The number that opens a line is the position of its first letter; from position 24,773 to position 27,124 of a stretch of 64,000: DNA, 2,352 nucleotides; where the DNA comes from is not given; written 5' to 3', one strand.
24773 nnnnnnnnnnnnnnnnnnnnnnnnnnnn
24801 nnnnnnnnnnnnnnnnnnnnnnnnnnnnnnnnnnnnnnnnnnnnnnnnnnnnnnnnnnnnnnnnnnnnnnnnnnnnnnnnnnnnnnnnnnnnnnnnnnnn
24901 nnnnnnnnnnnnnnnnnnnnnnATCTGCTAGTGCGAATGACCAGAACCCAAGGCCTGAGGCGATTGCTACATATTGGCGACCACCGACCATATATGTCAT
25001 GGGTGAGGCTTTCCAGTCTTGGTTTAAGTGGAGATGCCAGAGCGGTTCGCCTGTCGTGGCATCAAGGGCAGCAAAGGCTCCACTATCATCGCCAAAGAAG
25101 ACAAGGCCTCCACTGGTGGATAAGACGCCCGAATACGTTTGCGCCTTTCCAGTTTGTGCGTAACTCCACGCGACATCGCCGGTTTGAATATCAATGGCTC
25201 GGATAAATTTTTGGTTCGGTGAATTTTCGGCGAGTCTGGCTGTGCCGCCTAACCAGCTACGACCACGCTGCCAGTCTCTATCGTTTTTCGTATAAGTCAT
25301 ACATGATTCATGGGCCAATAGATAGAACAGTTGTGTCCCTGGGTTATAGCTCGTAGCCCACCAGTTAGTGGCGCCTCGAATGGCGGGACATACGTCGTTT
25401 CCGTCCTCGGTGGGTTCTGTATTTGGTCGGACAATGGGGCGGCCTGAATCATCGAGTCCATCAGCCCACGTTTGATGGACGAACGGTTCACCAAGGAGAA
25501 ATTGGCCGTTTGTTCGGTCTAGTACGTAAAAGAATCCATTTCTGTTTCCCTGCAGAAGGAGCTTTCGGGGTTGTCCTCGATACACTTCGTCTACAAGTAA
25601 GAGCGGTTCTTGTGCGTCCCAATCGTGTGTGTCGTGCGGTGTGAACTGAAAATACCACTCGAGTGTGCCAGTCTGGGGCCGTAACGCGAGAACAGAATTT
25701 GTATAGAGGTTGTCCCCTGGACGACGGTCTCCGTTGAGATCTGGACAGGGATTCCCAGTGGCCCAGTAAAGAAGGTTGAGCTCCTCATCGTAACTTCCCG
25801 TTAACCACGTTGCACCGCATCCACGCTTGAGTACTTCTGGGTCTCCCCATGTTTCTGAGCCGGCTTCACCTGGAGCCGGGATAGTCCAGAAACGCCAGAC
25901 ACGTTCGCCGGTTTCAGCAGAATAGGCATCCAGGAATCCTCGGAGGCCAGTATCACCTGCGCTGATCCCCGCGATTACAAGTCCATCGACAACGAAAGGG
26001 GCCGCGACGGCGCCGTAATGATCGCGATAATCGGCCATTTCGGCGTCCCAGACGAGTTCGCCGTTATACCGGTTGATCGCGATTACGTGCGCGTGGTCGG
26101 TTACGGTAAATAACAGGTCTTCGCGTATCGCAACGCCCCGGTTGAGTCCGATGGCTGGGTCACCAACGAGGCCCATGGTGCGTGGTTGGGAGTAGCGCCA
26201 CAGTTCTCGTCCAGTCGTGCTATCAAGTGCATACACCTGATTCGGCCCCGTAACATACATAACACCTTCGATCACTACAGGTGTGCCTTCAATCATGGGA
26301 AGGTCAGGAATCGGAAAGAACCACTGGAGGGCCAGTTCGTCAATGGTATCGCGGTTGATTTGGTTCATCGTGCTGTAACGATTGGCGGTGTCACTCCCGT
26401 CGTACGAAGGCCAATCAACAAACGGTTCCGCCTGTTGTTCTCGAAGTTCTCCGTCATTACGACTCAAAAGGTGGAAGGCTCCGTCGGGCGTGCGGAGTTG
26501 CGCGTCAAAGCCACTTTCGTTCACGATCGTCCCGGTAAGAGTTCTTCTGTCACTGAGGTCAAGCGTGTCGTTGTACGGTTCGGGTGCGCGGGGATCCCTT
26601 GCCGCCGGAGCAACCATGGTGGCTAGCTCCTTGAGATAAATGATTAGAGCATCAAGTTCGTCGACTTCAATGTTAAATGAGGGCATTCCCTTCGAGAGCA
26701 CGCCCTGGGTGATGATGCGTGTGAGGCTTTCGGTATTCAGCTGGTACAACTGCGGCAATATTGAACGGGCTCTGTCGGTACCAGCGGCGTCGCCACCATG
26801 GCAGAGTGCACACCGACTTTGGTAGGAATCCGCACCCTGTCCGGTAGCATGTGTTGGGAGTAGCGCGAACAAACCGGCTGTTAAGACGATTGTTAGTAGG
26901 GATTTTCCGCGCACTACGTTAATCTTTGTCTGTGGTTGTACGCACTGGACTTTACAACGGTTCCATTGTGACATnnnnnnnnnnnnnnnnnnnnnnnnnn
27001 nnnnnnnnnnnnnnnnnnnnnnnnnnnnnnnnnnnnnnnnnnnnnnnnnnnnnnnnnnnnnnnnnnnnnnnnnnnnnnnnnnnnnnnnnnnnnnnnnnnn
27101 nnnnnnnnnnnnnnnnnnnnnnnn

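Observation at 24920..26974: N-terminal cytochrome c quinoprotein resembling the 'acido-empty-quinoprotein' type, with a D-x-D motif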

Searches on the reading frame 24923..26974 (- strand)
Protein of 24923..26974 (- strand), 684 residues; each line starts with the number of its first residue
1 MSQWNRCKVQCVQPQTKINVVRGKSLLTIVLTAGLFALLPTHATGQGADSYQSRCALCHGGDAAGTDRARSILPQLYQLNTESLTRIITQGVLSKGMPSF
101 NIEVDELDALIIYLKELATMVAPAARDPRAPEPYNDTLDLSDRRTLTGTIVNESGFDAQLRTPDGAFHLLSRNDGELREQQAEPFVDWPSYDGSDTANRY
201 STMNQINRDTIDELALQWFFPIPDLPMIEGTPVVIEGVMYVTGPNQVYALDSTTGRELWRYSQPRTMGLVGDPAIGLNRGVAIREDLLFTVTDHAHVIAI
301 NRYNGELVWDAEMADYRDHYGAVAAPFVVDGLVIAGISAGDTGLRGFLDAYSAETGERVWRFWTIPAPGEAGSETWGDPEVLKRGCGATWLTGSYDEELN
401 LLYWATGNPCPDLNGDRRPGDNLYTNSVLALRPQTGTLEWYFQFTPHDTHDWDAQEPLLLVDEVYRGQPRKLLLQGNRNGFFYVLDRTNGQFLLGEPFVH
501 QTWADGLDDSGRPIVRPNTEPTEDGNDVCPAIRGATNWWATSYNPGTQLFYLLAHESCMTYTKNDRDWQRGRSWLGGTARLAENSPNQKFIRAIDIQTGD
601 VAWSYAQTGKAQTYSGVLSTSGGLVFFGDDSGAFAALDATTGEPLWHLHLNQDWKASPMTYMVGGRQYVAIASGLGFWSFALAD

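Call 4: search_protein_families(library=ncbifam, proteins=[window:24923-26974:-], max_evalue=0.01)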
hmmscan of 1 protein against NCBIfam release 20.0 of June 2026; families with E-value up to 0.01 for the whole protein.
window:24923-26974:- (684 aa): 13 families
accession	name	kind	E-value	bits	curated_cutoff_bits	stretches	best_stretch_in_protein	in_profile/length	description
TIGR04528.1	acido_non_PQQ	subfamily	9.6e-160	532.6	650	1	187-682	5-493/493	acido-empty-quinoprotein group A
TIGR03075.1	PQQ_enz_alc_DH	subfamily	3e-140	468.3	480.05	1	180-676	14-529/530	PQQ-dependent dehydrogenase, methanol/ethanol family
TIGR03074.1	PQQ_membr_DH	subfamily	9e-53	179.2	832.65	3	304-493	308-501/783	membrane-bound PQQ-dependent dehydrogenase, glucose/quinate/shikimate family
TIGR03300.1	assembly_YfgL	equivalog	1.8e-19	69.7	285.2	2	231-362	60-171/377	outer membrane protein assembly factor BamB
NF008351.0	PRK11138.1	equivalog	9.5e-18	63.8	423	2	232-362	65-186/394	outer membrane protein assembly factor BamB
NF053615.1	SerThrKinAfsKStmc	equivalog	4.1e-08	32.3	1300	1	228-362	566-690/809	protein serine/threonine kinase AfsK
NF045773.1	cytochro_C550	exception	2.7e-05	24.1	125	1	43-115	48-117/118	cytochrome c550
NF011054.0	PRK14486.1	equivalog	0.00017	21.2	447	1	43-115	214-288/294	putative bifunctional cbb3-type cytochrome c oxidase subunit II/cytochrome c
NF050114.1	Rv3212_fam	equivalog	0.00037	19.8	150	0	214-263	54-99/393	Rv3212 family protein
TIGR00782.1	ccoP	equivalog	0.0024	17.2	179.95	1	44-115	203-279/285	cytochrome-c oxidase, cbb3-type subunit III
TIGR03874.1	4cys_cytochr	equivalog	0.0066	16.2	161.75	0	46-120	35-118/143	c-type cytochrome, methanol metabolism-related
NF045774.1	cytochro_C551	exception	0.007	16.3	118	0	44-116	39-108/110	cytochrome c551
NF041516.1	PA2928_fam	subfamily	0.0095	15.3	70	0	590-645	70-124/376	PA2928 family protein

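Call 5: search_protein_families(library=pfam, proteins=[window:24923-26974:-], max_evalue=0.01)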
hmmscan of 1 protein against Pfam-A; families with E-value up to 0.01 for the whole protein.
window:24923-26974:- (684 aa): 4 families
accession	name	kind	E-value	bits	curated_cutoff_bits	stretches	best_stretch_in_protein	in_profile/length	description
PF01011.28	PQQ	-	4e-76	257.4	26.7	2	188-493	1-335/595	Glucose/ethanol/alcohol dehydrogenase, beta-propeller domain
PF13360.13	PQQ_2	-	8.1e-23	81.7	27.6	3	246-362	4-99/233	Outer membrane protein assembly factor BamB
PF13442.11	Cytochrome_CBB3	-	3.8e-09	37.2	27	1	45-114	4-68/68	Cytochrome C oxidase, cbb3-type, subunit III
PF13570.13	Beta-prop_ACSF4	-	1.1e-08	35.4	133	1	591-666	31-105/329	Beta-alanine-activating enzyme, beta-propeller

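Call 33: predict_structure(alignment_id=A1)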
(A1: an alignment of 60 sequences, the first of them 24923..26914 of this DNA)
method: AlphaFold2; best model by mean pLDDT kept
length: 664 residues; sequences in the alignment: 60
mean_pLDDT: 83.6   pTM: 0.80
mean pLDDT of the five models: 83.6, 82.9, 81.5, 80.4, 79.1
residues with pLDDT >= 90: 283; 70-90: 263; 50-70: 99; < 50: 19
segments of 3 or more residues with pLDDT < 50: 17-24, 104-110
pLDDT, mean of each block of 10 residues (from residue 1): 58 52 64 67 53 77 89 70 87 82 49 80 89 70 81 79 86 92 97 90 76 91 88 81 81 77 92 89 89 67 81 84 77 96 84 73 74 94 87 66 84 97 78 80 97 95 97 96 92 88 91 84 97 95 76 74 93 98 95 91 97 96 95 91 94 88 85
secondary structure, 60 per line:
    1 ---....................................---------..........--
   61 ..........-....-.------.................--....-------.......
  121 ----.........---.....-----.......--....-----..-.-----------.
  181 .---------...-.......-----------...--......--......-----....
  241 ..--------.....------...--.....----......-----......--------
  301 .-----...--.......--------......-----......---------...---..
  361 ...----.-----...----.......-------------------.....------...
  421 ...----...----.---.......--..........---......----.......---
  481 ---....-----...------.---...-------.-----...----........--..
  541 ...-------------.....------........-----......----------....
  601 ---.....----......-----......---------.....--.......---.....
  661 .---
elements in order: H4-39 H49-58 H61-70 H84-100 H103-106 E114-120 E125-133 E137-141 E147-153 E156-159 E195-201 E213-215 E218-223 E226-231 E237-242 H251-255 E262-264 E267-271 E276-281 E287-292 E307-309 E312-318 E327-332 E338-343 H359-363 E374-376 E381-387 E407-411 E418-423 E439-445 E448-457 E461-466 E471-477 E484-487 E493-495 E506-508 E522-524 E529-536 E539-543 E557-561 E568-575 E581-586 E597-600 E604-608 E613-618 E624-629 E639-643 E646-652 E656-661

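Call 39: fold_search(model_id=the predicted structure, library=pdb)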
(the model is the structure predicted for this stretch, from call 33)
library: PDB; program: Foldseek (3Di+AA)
matches with E <= 10: 1867; with E <= 0.001: 1414
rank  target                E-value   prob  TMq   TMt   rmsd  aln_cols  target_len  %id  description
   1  6zcv                  9.2e-45  1.00  0.69  0.82   2.6       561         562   33  Crystal structure of lanthanide-dependent alcohol dehydrogenase PedH from Pseudomonas putida KT2440 (released 2020-07-15)
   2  6zcw                  2.8e-44  1.00  0.70  0.82   2.5       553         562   34  Crystal structure of lanthanide-dependent alcohol dehydrogenase PedH from Pseudomonas putida KT2440 (released 2020-07-15)
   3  1kv9                  5.0e-44  1.00  0.68  0.68   2.9       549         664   34  Structure at 1.9 A Resolution of a Quinohemoprotein Alcohol Dehydrogenase from Pseudomonas putida HK5 (released 2002-07-10)
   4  8gy2_A                1.3e-42  1.00  0.68  0.63   3.2       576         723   29  Cryo-EM Structure of Membrane-Bound Alcohol Dehydrogenase from Gluconobacter oxydans (released 2023-08-02)
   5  4cvb                  3.4e-42  1.00  0.69  0.81   2.6       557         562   25  Crystal structure of quinone-dependent alcohol dehydrogenase from Pseudogluconobacter saccharoketogenenes (released 2015-03-25)
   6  9m2k                  1.7e-41  1.00  0.69  0.82   2.7       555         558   26  Type I PQQ-dependent alcohol dehydrogenase (released 2026-03-04)
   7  6dam                  1.8e-41  1.00  0.70  0.82   2.9       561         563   32  Crystal structure of lanthanide-dependent methanol dehydrogenase XoxF from Methylomicrobium buryatense 5G (released 2018-09-05)
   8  1yiq                  2.0e-41  1.00  0.69  0.67   3.0       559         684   32  Molecular cloning and structural analysis of quinohemoprotein alcohol dehydrogenase ADHIIG from Pseudomonas putida HK5.  (released 2005-08-16)
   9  1flg_A                3.7e-41  1.00  0.70  0.79   2.5       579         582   29  CRYSTAL STRUCTURE OF THE QUINOPROTEIN ETHANOL DEHYDROGENASE FROM PSEUDOMONAS AERUGINOSA (released 2000-08-30)
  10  4mae_A                6.3e-41  1.00  0.68  0.78   3.1       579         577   29  Methanol dehydrogenase from Methylacidiphilum fumariolicum SolV (released 2013-09-18)
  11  9m2c                  7.0e-41  1.00  0.68  0.80   2.8       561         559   26  Type I PQQ-dependent alcohol dehydrogenase (released 2026-03-04)
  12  1kb0                  7.7e-41  1.00  0.69  0.69   2.7       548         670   33  Crystal Structure of Quinohemoprotein Alcohol Dehydrogenase from Comamonas testosteroni (released 2001-12-28)
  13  6fkw_A                2.6e-40  1.00  0.67  0.77   3.2       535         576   30  Europium-containing methanol dehydrogenase (released 2018-03-21)
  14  22vi_A                3.1e-40  1.00  0.69  0.81   2.7       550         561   26  PQQ-dependent alcohol dehydrogenase detoxifying DON (released 2026-02-18)
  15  6oc5_A                4.2e-40  1.00  0.70  0.80   2.8       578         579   28  Lanthanide-dependent methanol dehydrogenase XoxF from Methylobacterium extorquens, in complex with Lanthanum (released 2020-05-13)
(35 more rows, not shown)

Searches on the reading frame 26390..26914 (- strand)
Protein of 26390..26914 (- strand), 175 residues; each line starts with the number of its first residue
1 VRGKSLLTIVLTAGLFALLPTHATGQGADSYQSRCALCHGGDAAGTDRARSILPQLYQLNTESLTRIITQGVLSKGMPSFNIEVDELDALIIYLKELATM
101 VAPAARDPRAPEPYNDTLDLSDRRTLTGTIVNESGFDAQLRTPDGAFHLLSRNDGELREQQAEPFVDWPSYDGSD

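Call 58: predict_structure(alignment_id=A2)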
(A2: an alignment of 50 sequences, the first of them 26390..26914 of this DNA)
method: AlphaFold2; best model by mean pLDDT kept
length: 175 residues; sequences in the alignment: 50
mean_pLDDT: 79.0   pTM: 0.53
mean pLDDT of the five models: 79.0, 77.7, 75.2, 72.9, 69.7
residues with pLDDT >= 90: 67; 70-90: 60; 50-70: 34; < 50: 14
segments of 3 or more residues with pLDDT < 50: 43-47, 171-175
pLDDT, mean of each block of 10 residues (from residue 1): 74 68 72 67 50 82 92 80 91 89 72 93 97 92 93 94 56 43
secondary structure, 60 per line:
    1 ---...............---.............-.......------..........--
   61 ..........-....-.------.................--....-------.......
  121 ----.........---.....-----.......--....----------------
elements in order: H4-18 H22-34 H36-42 H49-58 H61-70 H84-100 H103-106 E114-120 E125-133 E137-141 E147-153 E156-159

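Call 61: fold_search(model_id=the predicted structure, library=pdb)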
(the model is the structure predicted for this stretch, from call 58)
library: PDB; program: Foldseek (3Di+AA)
matches with E <= 10: 883; with E <= 0.001: 0
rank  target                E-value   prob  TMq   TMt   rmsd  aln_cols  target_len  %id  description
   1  1nir_B                3.2e-03  0.98  0.32  0.12  14.5       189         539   16  OXYDIZED NITRITE REDUCTASE FROM PSEUDOMONAS AERUGINOSA (released 1997-12-03)
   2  1nir_A                4.1e-03  0.98  0.32  0.12  14.6       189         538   15  OXYDIZED NITRITE REDUCTASE FROM PSEUDOMONAS AERUGINOSA (released 1997-12-03)
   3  6rtd_A                9.3e-03  0.97  0.32  0.13  13.3       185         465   17  Dihydro-heme d1 dehydrogenase NirN in complex with DHE (released 2019-06-19)
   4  1gjq_A                1.3e-02  0.93  0.32  0.12  14.5       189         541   16  Pseudomonas aeruginosa cd1 nitrite reductase reduced cyanide complex (released 2002-08-01)
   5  6tsi_A                1.5e-02  0.93  0.32  0.12  14.8       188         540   14  cd1 nitrite reductase NirS with bound dihydro-heme d1 (released 2020-11-18)
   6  6rte_A                1.8e-02  0.96  0.33  0.14  13.2       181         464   16  Dihydro-heme d1 dehydrogenase NirN in complex with DHE (released 2019-06-19)
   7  1h9x_B                2.1e-02  0.84  0.29  0.11  16.2       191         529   15  Cytochrome cd1 Nitrite Reductase, reduced form (released 2001-08-09)
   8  6rtd_B                2.7e-02  0.91  0.32  0.13  13.3       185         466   17  Dihydro-heme d1 dehydrogenase NirN in complex with DHE (released 2019-06-19)
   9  6f0k_E                3.4e-02  1.00  0.38  0.36   5.7       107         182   23  Alternative complex III (released 2018-05-09)
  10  1c6o_A                3.9e-02  1.00  0.33  0.58   4.4        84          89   24  CRYSTAL STRUCTURE OF OXIDIZED CYTOCHROME C6 FROM THE GREEN ALGAE SCENEDESMUS OBLIQUUS (released 2000-04-12)
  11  1c6r                  4.9e-02  0.99  0.32  0.58   4.5        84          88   23  CRYSTAL STRUCTURE OF REDUCED CYTOCHROME C6 FROM THE GREEN ALGAE SCENEDESMUS OBLIQUUS (released 2000-04-12)
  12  1c75                  8.3e-02  0.99  0.30  0.66   4.2        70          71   30  0.97 A "AB INITIO" CRYSTAL STRUCTURE OF CYTOCHROME C-553 FROM BACILLUS PASTEURII (released 2000-03-22)
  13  9krd_D                8.8e-02  0.99  0.34  0.62   4.3        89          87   20  CRYSTAL STRUCTURE OF REDUCED CYTOCHROME C6 FROM SYNECHOCOCCUS ELONGATUS PCC 7942 (released 2025-01-29)
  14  9krd_C                9.4e-02  0.99  0.34  0.62   4.2        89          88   20  CRYSTAL STRUCTURE OF REDUCED CYTOCHROME C6 FROM SYNECHOCOCCUS ELONGATUS PCC 7942 (released 2025-01-29)
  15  4pw9_B                9.4e-02  0.98  0.31  0.58   4.7        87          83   23  Crystal structure of the electron-transfer complex formed between a sulfite dehydrogenase and a c-type cytochrome from (released 2015-06-03)
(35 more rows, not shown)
